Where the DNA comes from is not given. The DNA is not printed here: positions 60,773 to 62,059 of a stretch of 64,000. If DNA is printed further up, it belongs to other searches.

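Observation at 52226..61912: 3228-aa secreted giant with an N-terminal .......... motif, a beta-helix-like core and a C-terminal domain lacking recognisable catalytic motifs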

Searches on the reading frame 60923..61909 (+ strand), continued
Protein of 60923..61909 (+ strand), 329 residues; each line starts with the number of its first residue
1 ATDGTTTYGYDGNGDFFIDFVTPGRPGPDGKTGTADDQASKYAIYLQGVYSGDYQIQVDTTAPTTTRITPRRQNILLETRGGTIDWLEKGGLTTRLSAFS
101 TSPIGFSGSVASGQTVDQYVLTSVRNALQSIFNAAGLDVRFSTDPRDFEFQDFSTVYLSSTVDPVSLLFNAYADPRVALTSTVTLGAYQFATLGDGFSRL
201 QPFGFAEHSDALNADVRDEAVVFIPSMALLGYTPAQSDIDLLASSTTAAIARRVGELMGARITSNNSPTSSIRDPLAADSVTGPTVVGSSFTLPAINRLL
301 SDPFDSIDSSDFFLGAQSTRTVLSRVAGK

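Call 102: search_protein_families(library=ncbifam, proteins=[P0248, P0250, P0245, P0229, P0233], max_evalue=0.01)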
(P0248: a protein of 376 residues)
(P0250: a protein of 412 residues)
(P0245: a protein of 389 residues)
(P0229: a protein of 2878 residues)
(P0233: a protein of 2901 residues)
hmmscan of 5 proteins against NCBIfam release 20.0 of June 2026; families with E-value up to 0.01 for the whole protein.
P0248 (376 aa): 2 families
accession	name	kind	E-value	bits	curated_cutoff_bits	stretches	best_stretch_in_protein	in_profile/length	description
NF033823.0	archmetzin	subfamily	1.2e-07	31.8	145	1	240-301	92-154/170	archaemetzincin family Zn-dependent metalloprotease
NF041905.1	MXAN_2677_2678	equivalog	1.2e-05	24.5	250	1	265-299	180-214/283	myxosortase-dependent metalloprotease, MXAN_2677/MXAN_2678 family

P0250 (412 aa): 2 families
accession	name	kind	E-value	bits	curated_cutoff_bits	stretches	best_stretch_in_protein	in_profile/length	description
NF041905.1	MXAN_2677_2678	equivalog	1.1e-09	37.8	250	1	297-341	176-220/283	myxosortase-dependent metalloprotease, MXAN_2677/MXAN_2678 family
NF033823.0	archmetzin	subfamily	2e-05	24.6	145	1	280-337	96-154/170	archaemetzincin family Zn-dependent metalloprotease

P0245 (389 aa): 3 families
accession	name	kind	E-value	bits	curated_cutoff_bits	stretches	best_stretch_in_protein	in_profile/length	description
NF033823.0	archmetzin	subfamily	0.0022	18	145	1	312-348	112-148/170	archaemetzincin family Zn-dependent metalloprotease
TIGR03952.1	metzin_BF0631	equivalog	0.0031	16.5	208.1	1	322-344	232-254/351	zinc-dependent metalloproteinase lipoprotein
TIGR03935.1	fragilysin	equivalog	0.0062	15.5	190.7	1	325-347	341-363/386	fragilysin family metalloproteinase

P0229 (2878 aa): 0 families

P0233 (2901 aa): 0 families
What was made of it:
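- Tried and rejected: NCBIfam on the active relatives gave only motif-level hits, so they too belong to no named family (call 102).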
